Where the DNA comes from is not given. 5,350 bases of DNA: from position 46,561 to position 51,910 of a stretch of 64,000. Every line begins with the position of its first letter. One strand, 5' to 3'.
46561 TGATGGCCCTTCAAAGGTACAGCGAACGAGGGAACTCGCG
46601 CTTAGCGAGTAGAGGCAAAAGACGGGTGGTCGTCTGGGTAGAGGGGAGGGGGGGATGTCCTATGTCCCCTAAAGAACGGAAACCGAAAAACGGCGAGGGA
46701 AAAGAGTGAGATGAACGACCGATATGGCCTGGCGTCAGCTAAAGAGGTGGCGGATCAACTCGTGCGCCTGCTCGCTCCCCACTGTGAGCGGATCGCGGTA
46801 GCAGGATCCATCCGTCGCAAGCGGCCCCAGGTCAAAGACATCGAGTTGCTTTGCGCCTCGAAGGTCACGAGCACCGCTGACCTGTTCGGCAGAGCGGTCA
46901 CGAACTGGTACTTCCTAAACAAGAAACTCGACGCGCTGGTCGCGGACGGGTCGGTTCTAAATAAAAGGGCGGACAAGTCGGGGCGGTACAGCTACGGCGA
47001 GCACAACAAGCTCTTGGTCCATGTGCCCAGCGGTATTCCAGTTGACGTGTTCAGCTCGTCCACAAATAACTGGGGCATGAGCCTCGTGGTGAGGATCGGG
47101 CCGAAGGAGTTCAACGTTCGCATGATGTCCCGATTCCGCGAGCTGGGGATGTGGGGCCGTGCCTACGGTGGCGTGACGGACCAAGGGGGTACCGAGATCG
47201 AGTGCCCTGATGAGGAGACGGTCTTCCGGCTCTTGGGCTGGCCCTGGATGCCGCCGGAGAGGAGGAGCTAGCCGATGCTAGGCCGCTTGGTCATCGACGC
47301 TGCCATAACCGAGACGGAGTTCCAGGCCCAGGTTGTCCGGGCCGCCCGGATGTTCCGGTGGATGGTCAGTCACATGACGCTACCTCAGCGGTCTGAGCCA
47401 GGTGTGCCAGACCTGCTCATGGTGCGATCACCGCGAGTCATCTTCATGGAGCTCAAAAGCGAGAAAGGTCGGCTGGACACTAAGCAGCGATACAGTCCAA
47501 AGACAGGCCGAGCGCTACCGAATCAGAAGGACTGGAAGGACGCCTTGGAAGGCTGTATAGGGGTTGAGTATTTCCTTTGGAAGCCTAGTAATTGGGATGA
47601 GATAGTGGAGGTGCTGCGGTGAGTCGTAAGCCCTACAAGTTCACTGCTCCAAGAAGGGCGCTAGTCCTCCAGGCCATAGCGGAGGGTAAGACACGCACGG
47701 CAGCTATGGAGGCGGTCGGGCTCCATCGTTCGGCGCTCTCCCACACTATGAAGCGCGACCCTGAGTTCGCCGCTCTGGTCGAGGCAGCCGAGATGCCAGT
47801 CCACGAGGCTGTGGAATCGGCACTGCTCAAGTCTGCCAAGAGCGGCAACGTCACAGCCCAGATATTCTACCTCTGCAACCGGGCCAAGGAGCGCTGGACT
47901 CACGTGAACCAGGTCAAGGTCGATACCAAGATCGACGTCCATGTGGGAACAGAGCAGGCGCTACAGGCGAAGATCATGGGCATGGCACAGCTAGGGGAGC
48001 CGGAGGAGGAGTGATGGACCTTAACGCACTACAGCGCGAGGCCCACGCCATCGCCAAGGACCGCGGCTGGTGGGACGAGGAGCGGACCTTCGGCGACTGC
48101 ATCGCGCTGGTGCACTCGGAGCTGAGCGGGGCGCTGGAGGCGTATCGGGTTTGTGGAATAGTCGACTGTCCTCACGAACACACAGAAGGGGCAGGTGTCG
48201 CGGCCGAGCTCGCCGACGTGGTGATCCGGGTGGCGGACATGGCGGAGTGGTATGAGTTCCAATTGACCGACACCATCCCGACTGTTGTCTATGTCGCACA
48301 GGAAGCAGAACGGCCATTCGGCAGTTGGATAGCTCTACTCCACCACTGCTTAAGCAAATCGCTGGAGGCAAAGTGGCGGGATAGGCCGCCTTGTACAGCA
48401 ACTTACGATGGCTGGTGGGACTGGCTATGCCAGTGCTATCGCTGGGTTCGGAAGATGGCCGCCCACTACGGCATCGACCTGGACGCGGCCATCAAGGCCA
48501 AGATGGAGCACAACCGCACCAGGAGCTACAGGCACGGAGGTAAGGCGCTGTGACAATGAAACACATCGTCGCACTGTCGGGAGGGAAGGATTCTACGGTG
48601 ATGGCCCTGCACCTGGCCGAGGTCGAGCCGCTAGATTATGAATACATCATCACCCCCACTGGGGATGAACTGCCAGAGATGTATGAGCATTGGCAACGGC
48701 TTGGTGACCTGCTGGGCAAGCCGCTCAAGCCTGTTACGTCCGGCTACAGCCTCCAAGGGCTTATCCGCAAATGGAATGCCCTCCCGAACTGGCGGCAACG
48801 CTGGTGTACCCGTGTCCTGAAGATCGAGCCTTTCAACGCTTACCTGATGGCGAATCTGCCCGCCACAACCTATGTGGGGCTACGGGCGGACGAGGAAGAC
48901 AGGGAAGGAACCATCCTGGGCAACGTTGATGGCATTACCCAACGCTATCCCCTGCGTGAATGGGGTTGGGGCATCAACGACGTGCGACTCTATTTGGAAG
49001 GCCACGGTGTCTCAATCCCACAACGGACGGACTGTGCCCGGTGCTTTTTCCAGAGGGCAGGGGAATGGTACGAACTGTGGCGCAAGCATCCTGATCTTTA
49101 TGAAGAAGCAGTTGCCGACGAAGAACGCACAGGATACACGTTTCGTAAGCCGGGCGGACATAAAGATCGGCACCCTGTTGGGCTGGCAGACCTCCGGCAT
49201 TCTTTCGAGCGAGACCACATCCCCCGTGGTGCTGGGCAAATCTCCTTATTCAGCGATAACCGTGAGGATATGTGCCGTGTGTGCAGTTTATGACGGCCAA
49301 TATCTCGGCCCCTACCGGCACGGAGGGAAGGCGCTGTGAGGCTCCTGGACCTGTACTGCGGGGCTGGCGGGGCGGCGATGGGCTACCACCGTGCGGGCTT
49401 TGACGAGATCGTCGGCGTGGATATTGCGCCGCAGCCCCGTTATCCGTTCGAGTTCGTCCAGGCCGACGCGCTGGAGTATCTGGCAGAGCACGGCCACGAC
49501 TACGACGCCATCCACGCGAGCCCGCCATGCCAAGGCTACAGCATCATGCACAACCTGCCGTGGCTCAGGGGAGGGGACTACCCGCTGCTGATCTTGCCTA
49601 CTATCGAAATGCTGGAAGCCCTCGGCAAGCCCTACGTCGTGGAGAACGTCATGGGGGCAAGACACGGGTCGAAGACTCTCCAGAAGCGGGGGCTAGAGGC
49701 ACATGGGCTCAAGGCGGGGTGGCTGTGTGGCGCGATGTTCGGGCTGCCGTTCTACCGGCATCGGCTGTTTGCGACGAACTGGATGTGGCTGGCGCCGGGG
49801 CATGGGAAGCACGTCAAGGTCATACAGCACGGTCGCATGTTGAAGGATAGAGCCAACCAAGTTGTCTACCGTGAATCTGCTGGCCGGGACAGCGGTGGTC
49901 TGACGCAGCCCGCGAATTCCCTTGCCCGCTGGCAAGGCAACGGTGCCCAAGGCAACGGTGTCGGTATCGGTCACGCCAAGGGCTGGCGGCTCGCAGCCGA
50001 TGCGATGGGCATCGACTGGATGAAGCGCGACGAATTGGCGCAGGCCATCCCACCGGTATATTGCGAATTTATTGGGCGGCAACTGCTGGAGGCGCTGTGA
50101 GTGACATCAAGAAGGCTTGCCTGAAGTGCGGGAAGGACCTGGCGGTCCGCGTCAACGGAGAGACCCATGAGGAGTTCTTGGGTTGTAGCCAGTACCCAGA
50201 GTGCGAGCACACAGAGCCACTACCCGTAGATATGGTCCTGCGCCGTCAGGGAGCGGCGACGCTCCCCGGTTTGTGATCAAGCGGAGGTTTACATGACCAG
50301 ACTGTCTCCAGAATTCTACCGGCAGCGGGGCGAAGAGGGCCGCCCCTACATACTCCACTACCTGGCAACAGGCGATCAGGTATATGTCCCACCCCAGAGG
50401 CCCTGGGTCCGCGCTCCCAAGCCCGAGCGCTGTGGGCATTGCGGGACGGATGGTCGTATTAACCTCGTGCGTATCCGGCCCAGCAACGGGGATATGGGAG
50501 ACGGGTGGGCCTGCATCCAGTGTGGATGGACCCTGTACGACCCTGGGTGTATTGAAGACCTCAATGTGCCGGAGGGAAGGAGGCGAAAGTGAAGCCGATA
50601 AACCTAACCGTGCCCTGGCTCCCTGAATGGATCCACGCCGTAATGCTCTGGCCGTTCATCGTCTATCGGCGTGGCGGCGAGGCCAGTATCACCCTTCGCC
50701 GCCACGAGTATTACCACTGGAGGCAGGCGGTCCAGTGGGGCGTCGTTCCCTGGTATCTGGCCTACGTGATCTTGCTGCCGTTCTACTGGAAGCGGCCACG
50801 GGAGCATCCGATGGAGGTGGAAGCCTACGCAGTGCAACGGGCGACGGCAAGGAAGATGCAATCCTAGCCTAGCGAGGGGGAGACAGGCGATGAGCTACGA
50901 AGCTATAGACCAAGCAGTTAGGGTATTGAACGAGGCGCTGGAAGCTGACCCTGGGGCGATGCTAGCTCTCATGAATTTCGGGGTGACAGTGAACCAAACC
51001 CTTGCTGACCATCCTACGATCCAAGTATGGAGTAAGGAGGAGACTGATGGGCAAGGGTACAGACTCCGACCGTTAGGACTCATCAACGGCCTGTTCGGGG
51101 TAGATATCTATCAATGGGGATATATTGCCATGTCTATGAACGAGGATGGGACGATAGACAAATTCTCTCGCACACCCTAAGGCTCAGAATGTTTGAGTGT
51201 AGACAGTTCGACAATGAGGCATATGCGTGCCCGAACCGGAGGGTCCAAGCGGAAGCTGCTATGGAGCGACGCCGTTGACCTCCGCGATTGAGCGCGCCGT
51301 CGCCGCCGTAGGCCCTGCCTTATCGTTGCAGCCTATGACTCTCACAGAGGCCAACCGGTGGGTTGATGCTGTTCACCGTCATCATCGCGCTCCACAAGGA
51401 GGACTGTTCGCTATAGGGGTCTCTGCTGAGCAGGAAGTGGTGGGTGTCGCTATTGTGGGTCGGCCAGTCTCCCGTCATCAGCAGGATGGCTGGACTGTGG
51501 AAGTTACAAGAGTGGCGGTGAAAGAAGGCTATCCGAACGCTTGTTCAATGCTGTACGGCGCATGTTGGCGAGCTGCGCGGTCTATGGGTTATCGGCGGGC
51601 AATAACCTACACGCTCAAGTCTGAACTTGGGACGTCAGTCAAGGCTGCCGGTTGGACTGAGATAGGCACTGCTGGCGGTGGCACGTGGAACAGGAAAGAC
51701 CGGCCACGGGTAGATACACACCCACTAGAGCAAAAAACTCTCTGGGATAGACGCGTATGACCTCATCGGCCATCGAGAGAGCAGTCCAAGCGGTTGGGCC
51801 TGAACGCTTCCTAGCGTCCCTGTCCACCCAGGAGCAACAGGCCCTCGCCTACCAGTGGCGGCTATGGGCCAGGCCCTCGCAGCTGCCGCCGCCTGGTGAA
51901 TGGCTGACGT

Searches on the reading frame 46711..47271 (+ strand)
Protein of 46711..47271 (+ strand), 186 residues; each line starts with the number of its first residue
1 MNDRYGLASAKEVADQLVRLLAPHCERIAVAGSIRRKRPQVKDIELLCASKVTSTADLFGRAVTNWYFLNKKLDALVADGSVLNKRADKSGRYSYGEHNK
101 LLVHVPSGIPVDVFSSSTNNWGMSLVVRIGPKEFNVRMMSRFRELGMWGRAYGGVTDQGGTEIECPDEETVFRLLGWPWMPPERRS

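Call 14: search_protein_families(library=pfam, proteins=[window:46711-47271:+])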
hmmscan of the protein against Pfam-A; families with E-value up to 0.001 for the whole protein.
window:46711-47271:+ (186 aa): 1 family
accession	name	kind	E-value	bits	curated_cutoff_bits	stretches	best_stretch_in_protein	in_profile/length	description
PF14791.11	DNA_pol_B_thumb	-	1e-10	41.7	25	1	128-185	5-62/63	DNA polymerase beta thumb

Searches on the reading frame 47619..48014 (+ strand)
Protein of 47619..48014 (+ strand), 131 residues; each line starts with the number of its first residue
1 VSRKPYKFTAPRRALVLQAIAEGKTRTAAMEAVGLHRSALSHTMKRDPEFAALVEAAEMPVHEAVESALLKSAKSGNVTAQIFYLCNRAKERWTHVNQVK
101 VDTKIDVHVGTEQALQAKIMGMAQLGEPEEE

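Call 15: search_protein_families(library=pfam, proteins=[window:47619-48014:+])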
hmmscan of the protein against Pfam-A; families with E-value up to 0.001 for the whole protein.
window:47619-48014:+ (131 aa): 1 family
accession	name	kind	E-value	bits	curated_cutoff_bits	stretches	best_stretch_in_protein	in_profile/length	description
PF13384.12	HTH_23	-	0.00018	21.6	24.6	1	12-46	6-40/50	Homeodomain-like domain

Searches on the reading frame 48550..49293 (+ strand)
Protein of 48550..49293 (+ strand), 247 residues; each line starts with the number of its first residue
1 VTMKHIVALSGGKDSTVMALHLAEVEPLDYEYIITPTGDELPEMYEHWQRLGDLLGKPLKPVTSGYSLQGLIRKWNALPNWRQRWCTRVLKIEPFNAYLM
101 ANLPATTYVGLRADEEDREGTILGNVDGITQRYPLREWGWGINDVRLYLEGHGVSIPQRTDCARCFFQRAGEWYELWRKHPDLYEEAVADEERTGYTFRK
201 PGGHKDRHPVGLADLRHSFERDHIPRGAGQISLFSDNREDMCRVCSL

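Call 15: search_protein_families(library=pfam, proteins=[window:48550-49293:+])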
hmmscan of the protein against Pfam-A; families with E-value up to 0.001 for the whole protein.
window:48550-49293:+ (247 aa): 1 family
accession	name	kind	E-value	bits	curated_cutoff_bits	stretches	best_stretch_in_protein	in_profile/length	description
PF01507.26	PAPS_reduct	-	3.5e-09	37.4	22.5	1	5-155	2-155/175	Phosphoadenosine phosphosulfate reductase domain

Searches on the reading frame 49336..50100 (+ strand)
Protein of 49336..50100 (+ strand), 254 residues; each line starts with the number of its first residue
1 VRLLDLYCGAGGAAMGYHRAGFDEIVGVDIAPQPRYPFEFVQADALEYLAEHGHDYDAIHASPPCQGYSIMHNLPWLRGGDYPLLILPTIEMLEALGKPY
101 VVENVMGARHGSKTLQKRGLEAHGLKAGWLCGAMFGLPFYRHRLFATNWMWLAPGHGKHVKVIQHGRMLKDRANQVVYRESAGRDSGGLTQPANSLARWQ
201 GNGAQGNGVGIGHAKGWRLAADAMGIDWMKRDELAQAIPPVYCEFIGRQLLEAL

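Call 15: search_protein_families(library=pfam, proteins=[window:49336-50100:+])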
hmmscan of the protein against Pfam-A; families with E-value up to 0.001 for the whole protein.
window:49336-50100:+ (254 aa): 1 family
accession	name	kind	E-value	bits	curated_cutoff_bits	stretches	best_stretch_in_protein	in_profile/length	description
PF00145.23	DNA_methylase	-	1.8e-06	28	22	1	1-111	1-117/324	C-5 cytosine-specific DNA methylase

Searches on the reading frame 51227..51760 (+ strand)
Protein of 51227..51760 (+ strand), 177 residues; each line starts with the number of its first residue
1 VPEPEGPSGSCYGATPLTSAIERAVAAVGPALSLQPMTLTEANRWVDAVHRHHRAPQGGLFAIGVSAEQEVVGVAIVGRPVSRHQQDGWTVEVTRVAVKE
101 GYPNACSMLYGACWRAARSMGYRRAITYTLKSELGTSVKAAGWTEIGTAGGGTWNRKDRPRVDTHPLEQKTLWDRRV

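Call 15: search_protein_families(library=pfam, proteins=[window:51227-51760:+])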
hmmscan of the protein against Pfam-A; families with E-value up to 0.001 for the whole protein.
window:51227-51760:+ (177 aa): 1 family
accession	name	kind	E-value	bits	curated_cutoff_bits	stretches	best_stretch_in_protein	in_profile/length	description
PF25680.1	Mom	-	7.4e-06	26.2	27.1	1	32-144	2-127/202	Mom protein family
